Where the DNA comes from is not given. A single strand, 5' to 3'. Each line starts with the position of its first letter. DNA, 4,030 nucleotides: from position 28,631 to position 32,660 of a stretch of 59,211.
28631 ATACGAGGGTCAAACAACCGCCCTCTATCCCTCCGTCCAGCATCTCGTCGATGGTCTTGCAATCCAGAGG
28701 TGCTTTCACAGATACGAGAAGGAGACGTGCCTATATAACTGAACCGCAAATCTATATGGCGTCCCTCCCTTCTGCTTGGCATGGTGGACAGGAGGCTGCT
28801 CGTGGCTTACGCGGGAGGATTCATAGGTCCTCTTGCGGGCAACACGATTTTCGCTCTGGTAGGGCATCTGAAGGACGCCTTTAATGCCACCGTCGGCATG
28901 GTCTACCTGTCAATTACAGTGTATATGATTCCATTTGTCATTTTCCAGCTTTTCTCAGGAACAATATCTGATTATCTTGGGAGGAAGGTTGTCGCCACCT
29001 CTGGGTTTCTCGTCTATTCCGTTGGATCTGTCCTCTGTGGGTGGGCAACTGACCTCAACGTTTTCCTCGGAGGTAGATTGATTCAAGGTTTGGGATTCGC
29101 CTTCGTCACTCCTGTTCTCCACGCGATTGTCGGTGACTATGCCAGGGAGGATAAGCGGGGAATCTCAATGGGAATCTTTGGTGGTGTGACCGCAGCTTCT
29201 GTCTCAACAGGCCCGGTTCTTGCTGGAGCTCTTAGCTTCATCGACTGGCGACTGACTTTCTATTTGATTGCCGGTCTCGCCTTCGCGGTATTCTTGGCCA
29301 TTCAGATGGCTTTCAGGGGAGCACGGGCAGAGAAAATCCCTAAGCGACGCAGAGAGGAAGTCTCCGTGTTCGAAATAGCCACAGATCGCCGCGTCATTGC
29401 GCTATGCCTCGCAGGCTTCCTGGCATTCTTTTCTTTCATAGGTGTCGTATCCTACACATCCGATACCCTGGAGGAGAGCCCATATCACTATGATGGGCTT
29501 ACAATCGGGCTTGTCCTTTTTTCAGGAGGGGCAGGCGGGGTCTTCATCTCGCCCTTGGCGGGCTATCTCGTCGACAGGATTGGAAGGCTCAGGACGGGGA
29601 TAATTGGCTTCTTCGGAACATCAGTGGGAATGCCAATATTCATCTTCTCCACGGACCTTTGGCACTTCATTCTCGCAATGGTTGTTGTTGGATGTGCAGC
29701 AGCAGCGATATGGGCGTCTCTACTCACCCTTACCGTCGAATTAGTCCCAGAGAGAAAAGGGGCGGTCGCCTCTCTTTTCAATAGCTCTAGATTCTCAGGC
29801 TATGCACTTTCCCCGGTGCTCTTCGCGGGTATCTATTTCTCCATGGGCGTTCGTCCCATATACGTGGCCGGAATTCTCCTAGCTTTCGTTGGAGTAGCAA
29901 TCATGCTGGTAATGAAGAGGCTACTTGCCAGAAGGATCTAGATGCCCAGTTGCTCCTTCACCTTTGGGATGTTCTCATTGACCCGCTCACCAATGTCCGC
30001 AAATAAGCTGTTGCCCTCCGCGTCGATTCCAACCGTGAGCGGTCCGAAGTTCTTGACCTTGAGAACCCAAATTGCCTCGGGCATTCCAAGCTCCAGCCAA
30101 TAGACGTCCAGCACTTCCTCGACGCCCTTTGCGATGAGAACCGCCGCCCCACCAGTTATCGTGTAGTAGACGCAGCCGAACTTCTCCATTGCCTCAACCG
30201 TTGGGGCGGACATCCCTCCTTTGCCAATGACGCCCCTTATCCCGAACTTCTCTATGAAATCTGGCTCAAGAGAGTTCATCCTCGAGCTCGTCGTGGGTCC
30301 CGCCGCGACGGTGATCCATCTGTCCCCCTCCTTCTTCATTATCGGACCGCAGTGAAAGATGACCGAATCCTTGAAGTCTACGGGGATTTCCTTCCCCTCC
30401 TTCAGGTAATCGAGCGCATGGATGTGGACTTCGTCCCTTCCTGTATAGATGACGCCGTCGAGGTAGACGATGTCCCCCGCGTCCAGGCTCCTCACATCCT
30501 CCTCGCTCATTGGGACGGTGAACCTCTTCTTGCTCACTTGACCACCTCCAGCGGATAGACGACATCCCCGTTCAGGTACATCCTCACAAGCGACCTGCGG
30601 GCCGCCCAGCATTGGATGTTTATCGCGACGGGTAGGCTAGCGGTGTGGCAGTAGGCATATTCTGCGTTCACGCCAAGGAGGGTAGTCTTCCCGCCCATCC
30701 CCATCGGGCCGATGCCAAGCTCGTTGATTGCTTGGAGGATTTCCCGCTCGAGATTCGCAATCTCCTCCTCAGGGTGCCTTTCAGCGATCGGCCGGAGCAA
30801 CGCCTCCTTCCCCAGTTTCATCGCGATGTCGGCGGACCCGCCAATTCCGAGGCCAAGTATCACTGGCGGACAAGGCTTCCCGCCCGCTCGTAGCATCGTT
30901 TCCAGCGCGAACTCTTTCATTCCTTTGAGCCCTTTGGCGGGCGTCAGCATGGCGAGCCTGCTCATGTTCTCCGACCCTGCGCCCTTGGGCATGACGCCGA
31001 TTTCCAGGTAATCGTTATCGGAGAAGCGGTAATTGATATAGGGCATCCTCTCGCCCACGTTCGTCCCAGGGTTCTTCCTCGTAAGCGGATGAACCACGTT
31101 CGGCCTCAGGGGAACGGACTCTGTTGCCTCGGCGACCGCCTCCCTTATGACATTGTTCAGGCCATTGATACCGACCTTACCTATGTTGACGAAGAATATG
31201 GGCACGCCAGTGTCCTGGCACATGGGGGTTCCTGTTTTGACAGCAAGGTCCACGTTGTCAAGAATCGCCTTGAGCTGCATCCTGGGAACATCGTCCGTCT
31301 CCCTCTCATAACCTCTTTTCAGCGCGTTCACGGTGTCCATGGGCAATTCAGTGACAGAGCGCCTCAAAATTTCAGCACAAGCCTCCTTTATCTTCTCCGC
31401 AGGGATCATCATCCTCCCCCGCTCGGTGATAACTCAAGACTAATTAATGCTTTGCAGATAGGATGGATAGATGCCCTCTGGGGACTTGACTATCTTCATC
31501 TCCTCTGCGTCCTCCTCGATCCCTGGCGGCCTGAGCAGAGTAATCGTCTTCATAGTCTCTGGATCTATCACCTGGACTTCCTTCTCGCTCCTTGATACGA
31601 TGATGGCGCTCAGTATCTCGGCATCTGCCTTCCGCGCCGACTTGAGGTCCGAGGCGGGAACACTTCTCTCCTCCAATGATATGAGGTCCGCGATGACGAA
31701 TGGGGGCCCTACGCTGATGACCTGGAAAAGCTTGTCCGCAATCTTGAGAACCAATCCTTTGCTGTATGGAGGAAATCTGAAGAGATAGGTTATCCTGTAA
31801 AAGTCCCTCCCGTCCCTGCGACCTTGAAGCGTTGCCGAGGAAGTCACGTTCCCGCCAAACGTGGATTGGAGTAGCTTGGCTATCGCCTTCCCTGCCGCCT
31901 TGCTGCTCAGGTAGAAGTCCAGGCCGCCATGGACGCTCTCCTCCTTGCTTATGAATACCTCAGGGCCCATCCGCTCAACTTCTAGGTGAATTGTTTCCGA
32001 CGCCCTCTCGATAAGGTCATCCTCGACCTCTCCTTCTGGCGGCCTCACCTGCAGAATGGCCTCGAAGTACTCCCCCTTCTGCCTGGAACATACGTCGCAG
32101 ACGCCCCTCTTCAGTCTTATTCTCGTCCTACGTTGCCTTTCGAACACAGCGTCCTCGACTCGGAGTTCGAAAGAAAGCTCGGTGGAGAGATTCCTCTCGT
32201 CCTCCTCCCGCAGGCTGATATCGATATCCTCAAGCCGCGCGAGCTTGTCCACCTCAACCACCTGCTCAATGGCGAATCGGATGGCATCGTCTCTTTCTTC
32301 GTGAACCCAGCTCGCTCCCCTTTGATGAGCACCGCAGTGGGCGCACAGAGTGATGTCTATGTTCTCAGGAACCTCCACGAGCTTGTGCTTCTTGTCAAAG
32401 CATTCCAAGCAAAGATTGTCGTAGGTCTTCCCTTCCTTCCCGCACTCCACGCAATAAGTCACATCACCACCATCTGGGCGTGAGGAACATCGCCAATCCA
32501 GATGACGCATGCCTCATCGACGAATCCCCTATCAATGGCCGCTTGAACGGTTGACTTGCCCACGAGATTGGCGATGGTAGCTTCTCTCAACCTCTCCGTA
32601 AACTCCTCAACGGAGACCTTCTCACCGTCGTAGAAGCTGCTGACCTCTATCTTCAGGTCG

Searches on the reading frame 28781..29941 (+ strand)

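Call 22: search_protein_families(library=pfam, proteins=[window:28781-29941:+], max_evalue=0.001)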
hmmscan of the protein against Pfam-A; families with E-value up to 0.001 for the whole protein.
window:28781-29941:+ (386 aa): 3 families
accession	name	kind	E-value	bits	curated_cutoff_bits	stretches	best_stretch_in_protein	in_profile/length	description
PF07690.21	MFS_1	-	8.2e-67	226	33.4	2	12-345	4-347/347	Major Facilitator Superfamily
PF00083.30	Sugar_tr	-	2.4e-08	33.8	22.3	1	42-173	49-187/452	Sugar (and other) transporter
PF05977.19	MFS_3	-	2.3e-05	23.5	27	1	36-377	42-392/524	Transmembrane secretion effector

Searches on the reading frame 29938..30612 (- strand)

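Call 22: search_protein_families(library=pfam, proteins=[window:29938-30612:-], max_evalue=0.001)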
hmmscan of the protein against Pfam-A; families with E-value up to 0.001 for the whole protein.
window:29938-30612:- (224 aa): 1 family
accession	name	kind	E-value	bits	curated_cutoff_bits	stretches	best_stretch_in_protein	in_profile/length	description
PF05683.17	Fumerase_C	-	1.6e-46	158.7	22.2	1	34-206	34-204/205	Fumarase C-terminus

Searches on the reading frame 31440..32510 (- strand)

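Call 22: search_protein_families(library=pfam, proteins=[window:31440-32510:-], max_evalue=0.001)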
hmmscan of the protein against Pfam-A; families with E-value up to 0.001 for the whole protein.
window:31440-32510:- (356 aa): 1 family
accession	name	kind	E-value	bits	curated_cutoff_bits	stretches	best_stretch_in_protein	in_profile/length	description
PF04981.18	NMD3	-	3.6e-45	154.8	24.9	1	20-245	1-242/243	NMD3 family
